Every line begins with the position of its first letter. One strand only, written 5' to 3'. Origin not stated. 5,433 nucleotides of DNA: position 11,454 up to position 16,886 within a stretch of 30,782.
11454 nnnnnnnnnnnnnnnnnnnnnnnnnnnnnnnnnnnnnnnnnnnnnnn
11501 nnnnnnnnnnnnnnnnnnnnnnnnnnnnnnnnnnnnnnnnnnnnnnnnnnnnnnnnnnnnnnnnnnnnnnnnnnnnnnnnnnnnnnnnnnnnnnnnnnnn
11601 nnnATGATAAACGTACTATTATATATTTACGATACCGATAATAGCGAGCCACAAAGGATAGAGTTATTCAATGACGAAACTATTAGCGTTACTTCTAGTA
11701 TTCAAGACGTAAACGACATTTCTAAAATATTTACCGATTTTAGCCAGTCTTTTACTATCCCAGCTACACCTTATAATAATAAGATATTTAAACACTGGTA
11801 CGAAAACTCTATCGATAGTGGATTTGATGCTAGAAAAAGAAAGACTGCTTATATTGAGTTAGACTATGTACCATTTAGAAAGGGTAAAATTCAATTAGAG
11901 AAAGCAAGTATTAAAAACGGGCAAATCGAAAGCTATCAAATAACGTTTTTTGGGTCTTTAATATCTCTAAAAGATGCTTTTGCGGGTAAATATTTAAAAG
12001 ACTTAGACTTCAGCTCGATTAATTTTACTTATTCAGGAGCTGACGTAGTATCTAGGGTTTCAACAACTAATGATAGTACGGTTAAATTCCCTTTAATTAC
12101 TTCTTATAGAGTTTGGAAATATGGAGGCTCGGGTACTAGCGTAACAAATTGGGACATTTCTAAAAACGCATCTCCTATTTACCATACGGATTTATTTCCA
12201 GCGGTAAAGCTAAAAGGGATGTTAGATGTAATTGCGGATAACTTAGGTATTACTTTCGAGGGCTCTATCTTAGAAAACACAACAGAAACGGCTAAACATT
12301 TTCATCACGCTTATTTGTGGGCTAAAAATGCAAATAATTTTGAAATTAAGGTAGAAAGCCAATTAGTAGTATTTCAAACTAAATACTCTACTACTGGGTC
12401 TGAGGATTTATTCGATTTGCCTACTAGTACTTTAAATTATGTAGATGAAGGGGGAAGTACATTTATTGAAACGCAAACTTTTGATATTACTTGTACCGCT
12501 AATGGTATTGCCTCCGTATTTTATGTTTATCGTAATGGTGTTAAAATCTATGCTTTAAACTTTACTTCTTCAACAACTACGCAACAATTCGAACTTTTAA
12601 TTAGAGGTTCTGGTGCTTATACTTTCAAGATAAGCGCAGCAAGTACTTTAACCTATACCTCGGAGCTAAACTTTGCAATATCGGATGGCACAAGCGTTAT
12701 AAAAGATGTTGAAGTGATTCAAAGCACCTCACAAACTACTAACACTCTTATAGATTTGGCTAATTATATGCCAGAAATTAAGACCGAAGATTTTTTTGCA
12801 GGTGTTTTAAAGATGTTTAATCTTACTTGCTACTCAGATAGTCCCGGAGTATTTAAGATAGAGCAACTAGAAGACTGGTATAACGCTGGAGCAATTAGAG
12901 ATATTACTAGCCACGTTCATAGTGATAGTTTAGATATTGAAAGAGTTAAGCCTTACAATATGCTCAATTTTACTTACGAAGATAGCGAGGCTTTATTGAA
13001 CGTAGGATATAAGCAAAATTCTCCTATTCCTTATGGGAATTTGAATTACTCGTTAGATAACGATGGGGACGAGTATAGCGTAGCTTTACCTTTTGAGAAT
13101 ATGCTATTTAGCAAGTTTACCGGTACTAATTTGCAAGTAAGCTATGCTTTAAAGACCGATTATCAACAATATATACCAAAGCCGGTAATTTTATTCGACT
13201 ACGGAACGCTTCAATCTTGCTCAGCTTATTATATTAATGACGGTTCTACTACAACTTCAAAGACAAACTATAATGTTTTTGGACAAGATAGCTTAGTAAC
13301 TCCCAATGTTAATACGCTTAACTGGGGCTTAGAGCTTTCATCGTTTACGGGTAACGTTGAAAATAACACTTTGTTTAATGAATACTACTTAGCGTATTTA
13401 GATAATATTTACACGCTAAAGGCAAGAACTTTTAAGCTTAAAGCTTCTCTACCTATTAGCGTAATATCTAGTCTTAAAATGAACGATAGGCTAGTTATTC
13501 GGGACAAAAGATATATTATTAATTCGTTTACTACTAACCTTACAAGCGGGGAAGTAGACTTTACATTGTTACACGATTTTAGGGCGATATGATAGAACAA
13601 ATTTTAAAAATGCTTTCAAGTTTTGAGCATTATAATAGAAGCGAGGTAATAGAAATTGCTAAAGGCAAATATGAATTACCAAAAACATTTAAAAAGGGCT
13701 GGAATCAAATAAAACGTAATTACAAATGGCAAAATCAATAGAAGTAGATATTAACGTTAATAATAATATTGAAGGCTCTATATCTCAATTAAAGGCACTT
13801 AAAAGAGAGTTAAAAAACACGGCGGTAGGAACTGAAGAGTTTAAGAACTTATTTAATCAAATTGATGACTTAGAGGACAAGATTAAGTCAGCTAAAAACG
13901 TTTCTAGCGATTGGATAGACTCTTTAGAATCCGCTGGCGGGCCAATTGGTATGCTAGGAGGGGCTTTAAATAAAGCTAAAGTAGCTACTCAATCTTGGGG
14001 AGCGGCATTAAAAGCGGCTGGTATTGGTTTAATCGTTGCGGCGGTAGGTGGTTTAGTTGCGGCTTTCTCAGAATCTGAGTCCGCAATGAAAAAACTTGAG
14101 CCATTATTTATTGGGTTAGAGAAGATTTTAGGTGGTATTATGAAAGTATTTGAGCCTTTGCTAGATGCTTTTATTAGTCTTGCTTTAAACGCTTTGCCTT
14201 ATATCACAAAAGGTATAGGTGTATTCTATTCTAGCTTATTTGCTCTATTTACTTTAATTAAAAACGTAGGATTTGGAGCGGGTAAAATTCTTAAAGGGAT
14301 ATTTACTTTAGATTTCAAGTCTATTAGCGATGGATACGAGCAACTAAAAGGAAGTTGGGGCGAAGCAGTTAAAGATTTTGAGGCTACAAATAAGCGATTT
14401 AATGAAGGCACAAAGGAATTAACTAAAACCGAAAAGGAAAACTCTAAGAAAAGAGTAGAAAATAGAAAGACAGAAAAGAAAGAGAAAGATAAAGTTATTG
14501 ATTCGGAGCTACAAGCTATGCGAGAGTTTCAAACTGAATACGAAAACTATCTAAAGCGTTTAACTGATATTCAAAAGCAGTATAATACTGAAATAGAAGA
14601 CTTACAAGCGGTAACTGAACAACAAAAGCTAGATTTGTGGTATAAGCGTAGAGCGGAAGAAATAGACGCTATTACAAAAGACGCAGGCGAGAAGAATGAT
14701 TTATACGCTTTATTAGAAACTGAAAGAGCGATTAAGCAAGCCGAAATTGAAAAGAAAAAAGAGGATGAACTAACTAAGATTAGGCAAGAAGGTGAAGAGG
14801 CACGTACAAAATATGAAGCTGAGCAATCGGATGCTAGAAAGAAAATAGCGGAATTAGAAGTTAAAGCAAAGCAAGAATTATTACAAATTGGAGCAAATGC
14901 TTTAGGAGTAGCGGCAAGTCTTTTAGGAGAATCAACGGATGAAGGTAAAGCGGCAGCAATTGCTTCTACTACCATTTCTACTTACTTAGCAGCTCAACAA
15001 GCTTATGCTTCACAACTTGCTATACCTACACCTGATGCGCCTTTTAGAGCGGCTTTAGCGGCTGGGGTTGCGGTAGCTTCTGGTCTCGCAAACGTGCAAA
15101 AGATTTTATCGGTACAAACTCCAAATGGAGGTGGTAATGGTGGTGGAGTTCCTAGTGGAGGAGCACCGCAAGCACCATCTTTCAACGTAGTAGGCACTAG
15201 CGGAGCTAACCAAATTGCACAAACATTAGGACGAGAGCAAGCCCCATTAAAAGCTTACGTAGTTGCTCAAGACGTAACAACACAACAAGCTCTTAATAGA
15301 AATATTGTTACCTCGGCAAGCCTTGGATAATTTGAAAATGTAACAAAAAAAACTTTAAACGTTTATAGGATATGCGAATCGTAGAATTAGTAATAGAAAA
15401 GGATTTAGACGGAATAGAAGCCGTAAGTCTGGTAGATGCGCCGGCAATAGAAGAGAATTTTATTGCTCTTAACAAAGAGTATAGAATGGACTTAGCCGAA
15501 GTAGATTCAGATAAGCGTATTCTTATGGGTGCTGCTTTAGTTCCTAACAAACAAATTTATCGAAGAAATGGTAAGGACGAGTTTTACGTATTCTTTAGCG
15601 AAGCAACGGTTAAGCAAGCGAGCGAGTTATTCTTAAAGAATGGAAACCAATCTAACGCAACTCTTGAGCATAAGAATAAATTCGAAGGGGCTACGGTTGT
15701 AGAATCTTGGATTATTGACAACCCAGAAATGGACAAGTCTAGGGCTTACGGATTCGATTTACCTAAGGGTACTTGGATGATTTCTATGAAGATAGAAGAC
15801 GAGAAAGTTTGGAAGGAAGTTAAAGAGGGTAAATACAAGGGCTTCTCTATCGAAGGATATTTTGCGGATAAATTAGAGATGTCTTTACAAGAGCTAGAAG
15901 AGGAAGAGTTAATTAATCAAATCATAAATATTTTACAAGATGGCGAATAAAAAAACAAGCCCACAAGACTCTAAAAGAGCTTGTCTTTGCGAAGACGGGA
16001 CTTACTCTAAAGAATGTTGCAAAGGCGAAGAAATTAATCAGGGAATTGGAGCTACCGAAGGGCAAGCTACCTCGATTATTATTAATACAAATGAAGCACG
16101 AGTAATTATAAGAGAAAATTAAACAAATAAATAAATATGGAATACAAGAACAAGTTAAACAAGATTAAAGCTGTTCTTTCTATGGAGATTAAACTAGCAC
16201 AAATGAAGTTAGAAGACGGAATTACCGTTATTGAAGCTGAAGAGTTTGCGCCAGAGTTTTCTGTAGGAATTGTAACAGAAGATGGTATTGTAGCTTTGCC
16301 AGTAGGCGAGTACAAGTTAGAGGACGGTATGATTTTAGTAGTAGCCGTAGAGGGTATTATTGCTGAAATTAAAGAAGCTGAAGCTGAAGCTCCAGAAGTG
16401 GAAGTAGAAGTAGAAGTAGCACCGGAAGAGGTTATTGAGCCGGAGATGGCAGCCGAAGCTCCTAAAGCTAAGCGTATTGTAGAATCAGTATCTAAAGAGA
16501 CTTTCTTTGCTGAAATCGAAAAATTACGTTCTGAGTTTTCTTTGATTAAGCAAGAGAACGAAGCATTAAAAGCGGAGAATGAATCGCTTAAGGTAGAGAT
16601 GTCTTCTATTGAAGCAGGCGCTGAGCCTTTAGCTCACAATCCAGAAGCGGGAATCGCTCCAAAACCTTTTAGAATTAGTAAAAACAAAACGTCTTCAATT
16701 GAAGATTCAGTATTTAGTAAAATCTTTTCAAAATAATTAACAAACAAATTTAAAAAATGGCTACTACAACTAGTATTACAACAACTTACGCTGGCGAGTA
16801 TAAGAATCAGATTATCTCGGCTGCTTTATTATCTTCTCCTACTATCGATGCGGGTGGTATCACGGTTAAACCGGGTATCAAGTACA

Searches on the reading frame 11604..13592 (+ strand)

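Call 29: search_protein_families(library=phrogs, proteins=[window:11604-13592:+], max_evalue=0.001)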
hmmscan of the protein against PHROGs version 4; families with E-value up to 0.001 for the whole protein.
window:11604-13592:+ (662 aa): 1 family
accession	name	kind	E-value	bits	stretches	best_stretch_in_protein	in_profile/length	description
phrog_38559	-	unknown function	2.1e-67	229.1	1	6-659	5-646/754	-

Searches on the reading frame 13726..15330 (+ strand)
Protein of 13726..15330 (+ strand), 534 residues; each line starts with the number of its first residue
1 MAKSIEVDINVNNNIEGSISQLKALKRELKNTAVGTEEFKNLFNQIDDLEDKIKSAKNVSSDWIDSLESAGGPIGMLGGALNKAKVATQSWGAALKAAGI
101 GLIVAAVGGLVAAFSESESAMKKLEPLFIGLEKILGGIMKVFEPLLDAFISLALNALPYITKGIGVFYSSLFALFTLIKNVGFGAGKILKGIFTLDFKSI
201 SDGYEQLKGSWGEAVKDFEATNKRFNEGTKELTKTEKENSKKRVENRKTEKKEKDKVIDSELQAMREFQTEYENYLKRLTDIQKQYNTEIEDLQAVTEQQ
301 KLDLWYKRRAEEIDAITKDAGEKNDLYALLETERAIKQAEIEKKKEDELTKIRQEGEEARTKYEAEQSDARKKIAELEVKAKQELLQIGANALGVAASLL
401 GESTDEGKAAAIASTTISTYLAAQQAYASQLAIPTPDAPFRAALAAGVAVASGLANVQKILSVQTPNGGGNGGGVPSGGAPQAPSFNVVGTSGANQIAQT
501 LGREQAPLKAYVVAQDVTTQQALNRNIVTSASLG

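Call 29: search_protein_families(library=phrogs, proteins=[window:13726-15330:+], max_evalue=0.001)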
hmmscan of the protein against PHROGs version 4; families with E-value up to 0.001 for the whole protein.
window:13726-15330:+ (534 aa): 4 families
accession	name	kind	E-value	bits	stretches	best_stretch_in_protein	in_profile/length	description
phrog_9483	-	tail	8.1e-16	58.7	1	80-487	246-607/657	tail length tape measure protein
phrog_32985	-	unknown function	5.8e-09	35.9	1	406-534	559-686/686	-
phrog_971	-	lysis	8.3e-07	29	1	79-166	499-588/1338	endolysin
phrog_3336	-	tail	2.3e-06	27.5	1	392-479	883-962/1051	tail length tape measure protein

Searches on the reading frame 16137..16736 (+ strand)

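Call 29: search_protein_families(library=phrogs, proteins=[window:16137-16736:+], max_evalue=0.001)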
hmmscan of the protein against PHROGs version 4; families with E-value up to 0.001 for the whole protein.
window:16137-16736:+ (199 aa): 2 families
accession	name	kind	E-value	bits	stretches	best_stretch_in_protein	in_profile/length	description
phrog_20705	-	head and packaging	0.00018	20.9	1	48-183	538-672/690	virion structural protein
phrog_24921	-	unknown function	0.00063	19.9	1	18-92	205-285/349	-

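Call 77: search_protein_families(library=pfam, proteins=[window:16137-16736:+], max_evalue=0.01)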
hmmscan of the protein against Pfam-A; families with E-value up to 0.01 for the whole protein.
window:16137-16736:+ (199 aa): 4 families
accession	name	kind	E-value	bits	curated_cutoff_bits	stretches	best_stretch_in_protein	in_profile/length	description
PF00170.26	bZIP_1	-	0.00095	19.7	27.6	1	125-157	26-58/64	bZIP transcription factor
PF07407.17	Seadorna_VP6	-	0.0013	18.3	27.2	1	125-159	2-36/399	Seadornavirus VP6 protein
PF02183.23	HALZ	-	0.0017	18.9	28.1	1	128-156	8-36/43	Homeobox associated leucine zipper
PF06005.17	ZapB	-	0.0046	17.8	31.5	0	126-157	19-50/71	Cell division protein ZapB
